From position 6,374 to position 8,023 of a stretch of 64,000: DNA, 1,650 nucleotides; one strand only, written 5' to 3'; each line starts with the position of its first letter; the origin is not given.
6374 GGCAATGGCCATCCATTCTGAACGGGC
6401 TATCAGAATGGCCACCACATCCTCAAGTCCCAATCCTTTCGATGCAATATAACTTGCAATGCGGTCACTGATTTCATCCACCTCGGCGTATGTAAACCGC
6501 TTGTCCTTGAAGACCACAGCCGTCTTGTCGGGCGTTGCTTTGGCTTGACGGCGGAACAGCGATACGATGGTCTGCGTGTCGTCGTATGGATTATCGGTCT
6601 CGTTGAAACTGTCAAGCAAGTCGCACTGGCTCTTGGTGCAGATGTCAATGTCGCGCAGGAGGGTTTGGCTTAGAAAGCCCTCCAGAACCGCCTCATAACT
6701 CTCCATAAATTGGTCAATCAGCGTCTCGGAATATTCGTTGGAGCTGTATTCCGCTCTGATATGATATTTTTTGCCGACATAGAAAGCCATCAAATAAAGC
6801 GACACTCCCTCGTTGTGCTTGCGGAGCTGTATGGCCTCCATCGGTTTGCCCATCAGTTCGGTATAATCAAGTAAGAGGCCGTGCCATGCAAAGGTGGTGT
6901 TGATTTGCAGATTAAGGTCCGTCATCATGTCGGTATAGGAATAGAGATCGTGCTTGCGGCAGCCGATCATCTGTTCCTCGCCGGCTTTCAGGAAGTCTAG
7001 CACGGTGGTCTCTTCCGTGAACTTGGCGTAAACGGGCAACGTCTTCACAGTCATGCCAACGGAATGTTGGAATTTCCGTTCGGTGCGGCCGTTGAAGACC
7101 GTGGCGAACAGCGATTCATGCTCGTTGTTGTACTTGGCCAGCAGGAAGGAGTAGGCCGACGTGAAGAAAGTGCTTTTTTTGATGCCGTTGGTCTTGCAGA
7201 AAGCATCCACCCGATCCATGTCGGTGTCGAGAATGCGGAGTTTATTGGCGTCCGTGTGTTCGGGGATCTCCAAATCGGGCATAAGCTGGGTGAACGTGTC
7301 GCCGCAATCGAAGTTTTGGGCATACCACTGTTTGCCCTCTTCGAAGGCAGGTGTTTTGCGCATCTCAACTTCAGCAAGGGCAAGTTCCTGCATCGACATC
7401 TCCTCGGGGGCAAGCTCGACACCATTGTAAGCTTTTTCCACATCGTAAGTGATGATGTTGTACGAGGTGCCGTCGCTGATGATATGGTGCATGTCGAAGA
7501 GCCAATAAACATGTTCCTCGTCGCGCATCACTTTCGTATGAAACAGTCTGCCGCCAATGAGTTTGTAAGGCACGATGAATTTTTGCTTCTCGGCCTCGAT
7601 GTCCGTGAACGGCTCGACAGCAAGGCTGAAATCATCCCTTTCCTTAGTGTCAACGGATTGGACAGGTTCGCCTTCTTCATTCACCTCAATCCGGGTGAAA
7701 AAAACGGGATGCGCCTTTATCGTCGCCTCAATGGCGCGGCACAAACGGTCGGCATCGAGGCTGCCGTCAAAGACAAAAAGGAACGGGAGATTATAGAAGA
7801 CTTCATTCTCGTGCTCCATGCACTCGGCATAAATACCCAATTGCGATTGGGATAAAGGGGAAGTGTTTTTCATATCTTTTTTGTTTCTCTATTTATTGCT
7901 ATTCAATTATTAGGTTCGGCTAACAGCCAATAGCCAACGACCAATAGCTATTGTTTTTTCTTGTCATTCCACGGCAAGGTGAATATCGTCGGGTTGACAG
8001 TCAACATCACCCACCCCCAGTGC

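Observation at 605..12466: A partner-switching module (Cache-PP2C-kinase sensor plus STAS protein) appears wired to an NRPS operon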

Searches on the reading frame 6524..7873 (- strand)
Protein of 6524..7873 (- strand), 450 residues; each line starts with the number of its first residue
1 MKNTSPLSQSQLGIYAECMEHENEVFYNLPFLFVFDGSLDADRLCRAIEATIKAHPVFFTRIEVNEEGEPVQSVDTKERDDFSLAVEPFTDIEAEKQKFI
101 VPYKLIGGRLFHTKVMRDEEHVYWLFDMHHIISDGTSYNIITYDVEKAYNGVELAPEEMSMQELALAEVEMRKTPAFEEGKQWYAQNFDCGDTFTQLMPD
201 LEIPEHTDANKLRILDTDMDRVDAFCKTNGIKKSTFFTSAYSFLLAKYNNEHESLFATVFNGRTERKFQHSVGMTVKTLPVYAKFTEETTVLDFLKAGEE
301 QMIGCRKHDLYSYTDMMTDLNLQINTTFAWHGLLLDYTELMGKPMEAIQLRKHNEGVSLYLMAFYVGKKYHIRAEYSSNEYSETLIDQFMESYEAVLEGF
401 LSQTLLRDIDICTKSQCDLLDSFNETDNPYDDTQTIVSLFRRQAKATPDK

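Call 32: find_related_loci(query=A2, collection=metagenome_contigs, flank=10000)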
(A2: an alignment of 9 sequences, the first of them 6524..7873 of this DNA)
Query A2 (450 aa) in metagenome_contigs; peptide patterns used: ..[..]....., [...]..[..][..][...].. (x = any residue, [..] = any of these).
513 stretches matched a pattern; 220 encode a relative of the query (tblastn E <= 1e-3); the best 80 are kept; 80 distinct loci.
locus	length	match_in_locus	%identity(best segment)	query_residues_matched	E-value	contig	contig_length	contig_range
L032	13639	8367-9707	91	4-450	0e+0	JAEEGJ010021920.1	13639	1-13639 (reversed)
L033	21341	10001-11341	91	4-450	0e+0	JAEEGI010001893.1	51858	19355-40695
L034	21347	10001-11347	86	1-450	0e+0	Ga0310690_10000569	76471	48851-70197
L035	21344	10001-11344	85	1-449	0e+0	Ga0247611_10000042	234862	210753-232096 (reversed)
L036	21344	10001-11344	83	1-449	0e+0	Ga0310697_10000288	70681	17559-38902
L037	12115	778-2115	83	3-449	0e+0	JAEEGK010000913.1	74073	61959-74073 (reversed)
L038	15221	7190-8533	82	1-449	0e+0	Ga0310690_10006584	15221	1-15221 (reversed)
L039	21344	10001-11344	83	1-449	0e+0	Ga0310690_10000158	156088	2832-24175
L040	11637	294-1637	83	1-449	0e+0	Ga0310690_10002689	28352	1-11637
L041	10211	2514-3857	82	1-449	0e+0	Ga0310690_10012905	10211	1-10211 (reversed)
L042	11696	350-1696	82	1-449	0e+0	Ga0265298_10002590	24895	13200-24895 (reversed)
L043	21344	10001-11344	82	1-449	0e+0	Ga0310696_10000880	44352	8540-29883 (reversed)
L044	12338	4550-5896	81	1-449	0e+0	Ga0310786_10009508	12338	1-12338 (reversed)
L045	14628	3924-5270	82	1-449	0e+0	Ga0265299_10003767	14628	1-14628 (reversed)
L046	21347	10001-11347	81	1-449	0e+0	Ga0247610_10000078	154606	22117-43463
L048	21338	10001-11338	81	3-449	0e+0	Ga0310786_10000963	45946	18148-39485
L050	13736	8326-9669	79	1-449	0e+0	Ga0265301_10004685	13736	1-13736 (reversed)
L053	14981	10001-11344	79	1-449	0e+0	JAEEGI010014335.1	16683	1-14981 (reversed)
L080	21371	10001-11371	65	1-449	0e+0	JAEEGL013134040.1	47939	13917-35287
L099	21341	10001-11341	60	1-449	0e+0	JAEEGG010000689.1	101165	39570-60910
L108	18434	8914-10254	59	4-450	0e+0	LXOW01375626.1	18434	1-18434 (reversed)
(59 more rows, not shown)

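Call 38: search_protein_families(library=pfam, proteins=[L053:4374-8192:+, L053:32-3958:+, L080:4282-8046:-, L099:8450-9562:+, L099:7995-8453:+, L050:2483-6871:+, L050:76-2475:+, L048:6023-8092:+, L048:8125-9486:+, L108:7534-8865:+], max_evalue=0.00001)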
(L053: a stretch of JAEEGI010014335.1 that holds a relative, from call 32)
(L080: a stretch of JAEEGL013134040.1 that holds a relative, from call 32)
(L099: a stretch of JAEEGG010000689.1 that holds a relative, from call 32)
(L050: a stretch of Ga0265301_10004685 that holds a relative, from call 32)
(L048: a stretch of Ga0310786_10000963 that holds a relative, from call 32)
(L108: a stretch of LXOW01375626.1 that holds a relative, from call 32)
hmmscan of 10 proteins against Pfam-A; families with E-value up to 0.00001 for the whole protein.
L053:4374-8192:+ (1272 aa): 0 families

L053:32-3958:+ (1308 aa): 1 family
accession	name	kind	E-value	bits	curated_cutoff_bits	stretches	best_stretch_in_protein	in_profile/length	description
PF18889.6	Beta_helix_3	-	5.8e-07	30.1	27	0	515-530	1-16/20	Beta helix repeat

L080:4282-8046:- (1254 aa): 2 families
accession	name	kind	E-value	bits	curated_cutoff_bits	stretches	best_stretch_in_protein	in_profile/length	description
PF15892.11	BNR_4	-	3.6e-56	191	27.3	1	54-330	2-270/272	BNR repeat-containing family member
PF00150.24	Cellulase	-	1.7e-51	175.8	23.5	1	866-1137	13-244/272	Cellulase (glycosyl hydrolase family 5)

L099:8450-9562:+ (370 aa): 2 families
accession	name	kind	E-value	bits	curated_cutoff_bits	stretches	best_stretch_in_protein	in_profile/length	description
PF04055.27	Radical_SAM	-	1.5e-19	71.2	29.5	1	37-195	3-165/166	Radical SAM superfamily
PF13186.11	SPASM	-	1.1e-06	29.2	21.5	1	279-340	1-67/67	Iron-sulfur cluster-binding domain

L099:7995-8453:+ (152 aa): 1 family
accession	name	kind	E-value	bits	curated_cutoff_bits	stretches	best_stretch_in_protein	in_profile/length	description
PF13620.12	CarboxypepD_reg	-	7.7e-06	26.6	32.3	0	45-91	2-46/82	Carboxypeptidase regulatory-like domain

L050:2483-6871:+ (1462 aa): 1 family
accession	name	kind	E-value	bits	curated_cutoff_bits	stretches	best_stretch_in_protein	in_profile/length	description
PF18998.6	Flg_new_2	-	7.9e-23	80.7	23.6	2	663-730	2-71/73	Divergent InlB B-repeat domain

L050:76-2475:+ (799 aa): 1 family
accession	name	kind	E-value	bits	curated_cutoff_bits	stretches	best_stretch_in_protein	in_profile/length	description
PF18889.6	Beta_helix_3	-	2.2e-14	53.6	27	0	91-112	1-19/20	Beta helix repeat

L048:6023-8092:+ (689 aa): 3 families
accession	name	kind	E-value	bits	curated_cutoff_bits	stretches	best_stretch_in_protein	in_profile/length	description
PF02384.22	N6_Mtase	-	1.3e-32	113.8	20.4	1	302-610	4-260/311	N-6 DNA Methylase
PF13588.12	HSDR_N_2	-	2.8e-28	98.6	25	1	56-163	1-110/110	Type I restriction enzyme R protein N terminus (HSDR_N)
PF07669.17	Eco57I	-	8.4e-13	49.2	25.3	1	394-562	1-170/171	Eco57I restriction-modification methylase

L048:8125-9486:+ (453 aa): 1 family
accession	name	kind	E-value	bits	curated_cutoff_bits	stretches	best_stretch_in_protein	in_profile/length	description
PF01420.25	Methylase_S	-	1.6e-09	38.7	22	0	270-429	4-152/168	Type I restriction modification DNA specificity domain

L108:7534-8865:+ (443 aa): 1 family
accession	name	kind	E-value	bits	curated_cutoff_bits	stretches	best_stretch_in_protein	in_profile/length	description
PF00209.24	SNF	-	2.9e-49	168.6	27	2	147-437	181-478/524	Sodium:neurotransmitter symporter family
